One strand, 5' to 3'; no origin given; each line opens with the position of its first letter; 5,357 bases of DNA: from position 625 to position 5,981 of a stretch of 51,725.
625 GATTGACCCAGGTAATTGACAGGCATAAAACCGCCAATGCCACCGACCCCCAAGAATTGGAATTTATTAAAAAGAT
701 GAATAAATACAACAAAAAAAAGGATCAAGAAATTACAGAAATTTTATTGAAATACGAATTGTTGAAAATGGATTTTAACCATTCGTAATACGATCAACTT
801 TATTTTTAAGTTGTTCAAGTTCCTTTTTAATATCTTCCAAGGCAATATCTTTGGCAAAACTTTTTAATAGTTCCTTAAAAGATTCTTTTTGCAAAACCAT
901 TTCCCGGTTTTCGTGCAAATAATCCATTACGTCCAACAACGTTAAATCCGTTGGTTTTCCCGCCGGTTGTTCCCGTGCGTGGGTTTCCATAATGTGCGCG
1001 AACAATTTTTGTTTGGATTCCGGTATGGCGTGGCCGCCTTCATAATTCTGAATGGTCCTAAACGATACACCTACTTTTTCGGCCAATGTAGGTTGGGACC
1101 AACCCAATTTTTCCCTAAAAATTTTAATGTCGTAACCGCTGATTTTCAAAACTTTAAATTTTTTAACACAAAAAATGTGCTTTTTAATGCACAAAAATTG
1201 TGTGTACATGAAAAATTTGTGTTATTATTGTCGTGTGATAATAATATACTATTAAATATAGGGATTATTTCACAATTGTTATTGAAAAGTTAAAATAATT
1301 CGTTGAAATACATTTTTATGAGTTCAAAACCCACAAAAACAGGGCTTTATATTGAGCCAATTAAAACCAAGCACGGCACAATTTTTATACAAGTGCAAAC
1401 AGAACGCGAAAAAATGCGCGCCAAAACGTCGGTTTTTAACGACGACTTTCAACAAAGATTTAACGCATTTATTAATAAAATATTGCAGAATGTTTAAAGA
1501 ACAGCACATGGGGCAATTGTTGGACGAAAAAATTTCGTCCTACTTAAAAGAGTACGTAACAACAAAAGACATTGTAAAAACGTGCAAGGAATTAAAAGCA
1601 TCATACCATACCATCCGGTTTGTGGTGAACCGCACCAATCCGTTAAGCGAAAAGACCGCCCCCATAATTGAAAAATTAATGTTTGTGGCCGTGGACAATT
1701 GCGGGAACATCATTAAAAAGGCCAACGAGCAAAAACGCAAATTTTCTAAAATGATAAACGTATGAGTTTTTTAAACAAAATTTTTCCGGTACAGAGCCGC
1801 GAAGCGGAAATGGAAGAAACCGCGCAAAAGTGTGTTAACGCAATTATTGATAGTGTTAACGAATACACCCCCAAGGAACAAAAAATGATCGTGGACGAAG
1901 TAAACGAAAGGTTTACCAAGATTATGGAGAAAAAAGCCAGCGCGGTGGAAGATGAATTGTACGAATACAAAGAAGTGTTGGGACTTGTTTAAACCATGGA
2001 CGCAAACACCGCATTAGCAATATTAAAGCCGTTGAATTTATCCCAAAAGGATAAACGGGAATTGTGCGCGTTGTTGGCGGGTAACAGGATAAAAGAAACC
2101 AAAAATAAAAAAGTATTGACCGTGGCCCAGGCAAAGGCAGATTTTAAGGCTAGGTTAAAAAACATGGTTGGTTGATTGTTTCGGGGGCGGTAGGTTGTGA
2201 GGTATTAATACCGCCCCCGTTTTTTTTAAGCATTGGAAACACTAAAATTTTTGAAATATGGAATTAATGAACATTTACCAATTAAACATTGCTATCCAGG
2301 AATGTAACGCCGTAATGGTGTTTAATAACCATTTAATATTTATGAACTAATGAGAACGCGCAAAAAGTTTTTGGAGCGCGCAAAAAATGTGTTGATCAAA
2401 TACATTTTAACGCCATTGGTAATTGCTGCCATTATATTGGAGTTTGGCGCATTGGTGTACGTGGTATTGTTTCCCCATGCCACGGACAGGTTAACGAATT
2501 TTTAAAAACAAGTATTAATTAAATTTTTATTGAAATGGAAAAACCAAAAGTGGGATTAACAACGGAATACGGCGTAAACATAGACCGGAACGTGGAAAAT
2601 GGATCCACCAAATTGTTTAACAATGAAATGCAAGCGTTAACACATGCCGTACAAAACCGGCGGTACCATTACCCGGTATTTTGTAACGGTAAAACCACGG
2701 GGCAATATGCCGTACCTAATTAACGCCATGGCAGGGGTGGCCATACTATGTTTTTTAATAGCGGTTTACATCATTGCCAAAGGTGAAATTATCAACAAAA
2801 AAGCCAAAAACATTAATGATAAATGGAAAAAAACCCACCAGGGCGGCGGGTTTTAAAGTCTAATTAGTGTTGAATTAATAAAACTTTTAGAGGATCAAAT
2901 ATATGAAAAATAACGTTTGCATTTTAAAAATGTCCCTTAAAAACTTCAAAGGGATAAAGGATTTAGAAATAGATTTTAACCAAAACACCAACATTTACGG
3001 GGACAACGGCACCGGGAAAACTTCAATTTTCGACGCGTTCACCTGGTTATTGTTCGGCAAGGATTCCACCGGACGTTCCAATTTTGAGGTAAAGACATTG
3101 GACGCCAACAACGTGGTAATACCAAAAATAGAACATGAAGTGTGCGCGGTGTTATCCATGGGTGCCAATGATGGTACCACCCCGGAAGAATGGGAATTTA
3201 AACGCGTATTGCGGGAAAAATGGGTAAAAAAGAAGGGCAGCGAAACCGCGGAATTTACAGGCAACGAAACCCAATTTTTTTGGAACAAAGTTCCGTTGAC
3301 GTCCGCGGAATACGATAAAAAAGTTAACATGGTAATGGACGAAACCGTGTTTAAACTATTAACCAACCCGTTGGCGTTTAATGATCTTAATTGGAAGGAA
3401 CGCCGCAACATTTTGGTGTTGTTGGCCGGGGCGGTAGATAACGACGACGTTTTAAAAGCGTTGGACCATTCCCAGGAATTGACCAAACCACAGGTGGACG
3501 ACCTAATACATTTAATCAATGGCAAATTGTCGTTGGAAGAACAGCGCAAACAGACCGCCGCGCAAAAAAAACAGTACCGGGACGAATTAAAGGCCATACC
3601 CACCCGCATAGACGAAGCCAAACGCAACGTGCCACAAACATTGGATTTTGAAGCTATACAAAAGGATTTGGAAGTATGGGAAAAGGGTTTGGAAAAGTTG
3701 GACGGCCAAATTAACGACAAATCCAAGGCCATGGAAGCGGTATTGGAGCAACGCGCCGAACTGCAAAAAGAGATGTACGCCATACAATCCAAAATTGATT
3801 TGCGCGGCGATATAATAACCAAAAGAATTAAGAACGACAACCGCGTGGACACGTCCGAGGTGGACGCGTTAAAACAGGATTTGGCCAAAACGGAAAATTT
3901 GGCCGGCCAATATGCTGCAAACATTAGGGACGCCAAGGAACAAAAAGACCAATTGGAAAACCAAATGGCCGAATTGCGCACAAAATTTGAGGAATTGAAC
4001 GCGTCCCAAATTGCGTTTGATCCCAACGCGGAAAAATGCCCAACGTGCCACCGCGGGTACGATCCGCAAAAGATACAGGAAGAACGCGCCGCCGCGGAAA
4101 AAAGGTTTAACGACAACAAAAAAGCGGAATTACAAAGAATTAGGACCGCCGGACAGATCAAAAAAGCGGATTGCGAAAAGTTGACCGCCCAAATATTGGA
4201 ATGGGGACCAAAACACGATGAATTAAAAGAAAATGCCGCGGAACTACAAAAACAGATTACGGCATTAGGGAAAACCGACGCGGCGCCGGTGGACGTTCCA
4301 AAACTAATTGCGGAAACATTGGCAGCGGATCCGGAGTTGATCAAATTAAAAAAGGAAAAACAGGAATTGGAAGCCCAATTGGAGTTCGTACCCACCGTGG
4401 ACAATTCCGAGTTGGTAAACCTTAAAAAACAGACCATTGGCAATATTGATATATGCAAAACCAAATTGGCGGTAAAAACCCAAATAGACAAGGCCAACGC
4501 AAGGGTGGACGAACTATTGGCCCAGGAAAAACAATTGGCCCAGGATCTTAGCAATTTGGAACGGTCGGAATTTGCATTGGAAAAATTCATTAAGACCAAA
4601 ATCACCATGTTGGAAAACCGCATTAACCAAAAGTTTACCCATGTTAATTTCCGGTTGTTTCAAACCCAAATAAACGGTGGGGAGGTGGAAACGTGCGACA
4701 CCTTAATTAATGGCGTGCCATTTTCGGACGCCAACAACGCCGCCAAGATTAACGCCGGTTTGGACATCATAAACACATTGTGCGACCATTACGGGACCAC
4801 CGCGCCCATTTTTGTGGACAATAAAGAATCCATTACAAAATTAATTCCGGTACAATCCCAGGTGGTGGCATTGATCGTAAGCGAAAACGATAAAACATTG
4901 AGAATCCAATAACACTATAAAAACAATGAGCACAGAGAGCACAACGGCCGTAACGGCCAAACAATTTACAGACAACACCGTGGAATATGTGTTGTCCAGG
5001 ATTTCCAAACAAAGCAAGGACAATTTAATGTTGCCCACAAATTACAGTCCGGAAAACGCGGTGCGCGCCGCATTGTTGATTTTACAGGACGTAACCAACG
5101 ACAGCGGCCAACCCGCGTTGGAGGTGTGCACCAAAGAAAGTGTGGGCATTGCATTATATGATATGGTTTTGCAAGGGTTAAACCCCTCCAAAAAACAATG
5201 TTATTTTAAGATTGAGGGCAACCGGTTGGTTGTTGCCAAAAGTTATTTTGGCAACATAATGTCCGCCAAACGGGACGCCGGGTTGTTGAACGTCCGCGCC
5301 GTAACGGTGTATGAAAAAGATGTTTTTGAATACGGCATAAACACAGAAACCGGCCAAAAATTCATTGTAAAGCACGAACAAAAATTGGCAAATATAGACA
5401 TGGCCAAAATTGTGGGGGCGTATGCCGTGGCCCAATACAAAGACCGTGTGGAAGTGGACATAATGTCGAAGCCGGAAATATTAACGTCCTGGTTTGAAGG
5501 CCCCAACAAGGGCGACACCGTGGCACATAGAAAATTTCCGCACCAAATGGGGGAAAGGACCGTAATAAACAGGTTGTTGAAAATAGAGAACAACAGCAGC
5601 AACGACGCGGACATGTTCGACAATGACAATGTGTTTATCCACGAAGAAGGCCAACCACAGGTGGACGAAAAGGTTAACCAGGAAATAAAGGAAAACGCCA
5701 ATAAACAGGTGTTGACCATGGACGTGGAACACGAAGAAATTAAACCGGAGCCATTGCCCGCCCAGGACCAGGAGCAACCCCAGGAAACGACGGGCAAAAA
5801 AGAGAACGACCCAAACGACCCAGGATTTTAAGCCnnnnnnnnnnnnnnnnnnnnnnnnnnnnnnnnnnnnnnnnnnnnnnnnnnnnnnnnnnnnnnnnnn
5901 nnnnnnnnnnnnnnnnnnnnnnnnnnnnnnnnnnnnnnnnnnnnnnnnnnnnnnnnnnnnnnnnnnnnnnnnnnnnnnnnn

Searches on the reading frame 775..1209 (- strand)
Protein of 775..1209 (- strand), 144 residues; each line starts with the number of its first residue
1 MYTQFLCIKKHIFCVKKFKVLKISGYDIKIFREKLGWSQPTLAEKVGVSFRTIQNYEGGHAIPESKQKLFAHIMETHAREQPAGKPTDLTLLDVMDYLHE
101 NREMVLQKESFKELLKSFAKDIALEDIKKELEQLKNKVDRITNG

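Call 21: search_protein_families(library=phrogs, proteins=[window:775-1209:-], max_evalue=0.001)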
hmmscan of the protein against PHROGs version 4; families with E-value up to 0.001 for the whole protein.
window:775-1209:- (144 aa): 7 families
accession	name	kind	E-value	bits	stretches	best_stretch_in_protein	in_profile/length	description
phrog_2104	-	unknown function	1.1e-09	39.4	1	15-76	33-92/103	-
phrog_8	-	transcription regulation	1.3e-08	35.7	1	23-118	162-256/346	transcriptional regulator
phrog_6962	-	unknown function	5.6e-07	30.8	1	24-60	2-38/73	-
phrog_4779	-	transcription regulation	2.1e-05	26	1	27-77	6-56/98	transcriptional regulator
phrog_2439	-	transcription regulation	9.5e-05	22.4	1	21-67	5-51/367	transcriptional regulator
phrog_3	-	transcription regulation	0.00016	22.6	1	27-75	92-138/430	transcriptional repressor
phrog_2328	-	transcription regulation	0.00097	19.9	0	28-64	20-56/128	transcriptional repressor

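Call 48: search_protein_families(library=pfam, proteins=[window:775-1209:-], max_evalue=0.01)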
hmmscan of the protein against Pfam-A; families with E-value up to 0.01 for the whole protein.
window:775-1209:- (144 aa): 3 families
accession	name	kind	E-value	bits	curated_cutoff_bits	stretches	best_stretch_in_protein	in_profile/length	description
PF01381.28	HTH_3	-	2.6e-07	31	23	1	28-63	1-36/55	Helix-turn-helix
PF13560.12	HTH_31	-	0.00019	22.1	27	1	29-63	7-42/64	Helix-turn-helix domain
PF12844.13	HTH_19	-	0.00027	21.2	30.2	1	26-65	2-41/64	Helix-turn-helix domain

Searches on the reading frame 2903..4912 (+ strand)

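Call 21: search_protein_families(library=phrogs, proteins=[window:2903-4912:+], max_evalue=0.001)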
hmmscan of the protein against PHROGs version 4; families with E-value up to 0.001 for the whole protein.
window:2903-4912:+ (669 aa): 11 families
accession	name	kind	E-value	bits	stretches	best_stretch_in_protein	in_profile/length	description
phrog_77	-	DNA, RNA and nucleotide metabolism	1.2e-69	236.9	1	3-665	294-935/967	SbcC-like subunit of palindrome specific endonuclease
phrog_21084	-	other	2.5e-61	208.7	1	307-669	40-394/396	recombinase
phrog_10445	-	unknown function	1.1e-59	203.2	1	5-296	3-274/296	-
phrog_20188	-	DNA, RNA and nucleotide metabolism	1.8e-54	186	1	395-668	3-276/279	endonuclease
phrog_1499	-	unknown function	9e-26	92.1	2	6-366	4-282/427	-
phrog_25363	-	unknown function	3.3e-20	73.1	1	1-71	1-73/77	-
phrog_8323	-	unknown function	2.4e-10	40.6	1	3-206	47-252/623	-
phrog_4747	-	unknown function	2.1e-09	38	1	7-151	3-165/610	-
phrog_3940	-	unknown function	2.4e-07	30.9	1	5-49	3-48/537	-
phrog_7507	-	unknown function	2e-06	28.4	1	7-49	4-47/483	-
phrog_19980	-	unknown function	1.6e-05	24.4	1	8-56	4-57/1068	-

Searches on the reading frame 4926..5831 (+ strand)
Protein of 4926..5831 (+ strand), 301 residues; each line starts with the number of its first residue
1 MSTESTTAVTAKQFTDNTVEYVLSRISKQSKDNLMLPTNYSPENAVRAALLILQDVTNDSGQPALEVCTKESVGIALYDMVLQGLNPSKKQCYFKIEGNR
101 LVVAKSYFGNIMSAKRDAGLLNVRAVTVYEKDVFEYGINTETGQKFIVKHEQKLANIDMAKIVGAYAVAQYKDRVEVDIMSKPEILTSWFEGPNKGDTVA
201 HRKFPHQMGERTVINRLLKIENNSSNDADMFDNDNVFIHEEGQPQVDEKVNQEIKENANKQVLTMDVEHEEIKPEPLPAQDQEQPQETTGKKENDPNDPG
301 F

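Call 21: search_protein_families(library=phrogs, proteins=[window:4926-5831:+], max_evalue=0.001)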
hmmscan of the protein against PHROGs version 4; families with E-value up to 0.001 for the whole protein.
window:4926-5831:+ (301 aa): 2 families
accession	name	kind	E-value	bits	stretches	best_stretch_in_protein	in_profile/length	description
phrog_148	-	DNA, RNA and nucleotide metabolism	9.3e-47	161.4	1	9-285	19-293/387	RecT-like ssDNA annealing protein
phrog_18803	-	unknown function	1.5e-10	42.5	1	196-269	19-86/126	-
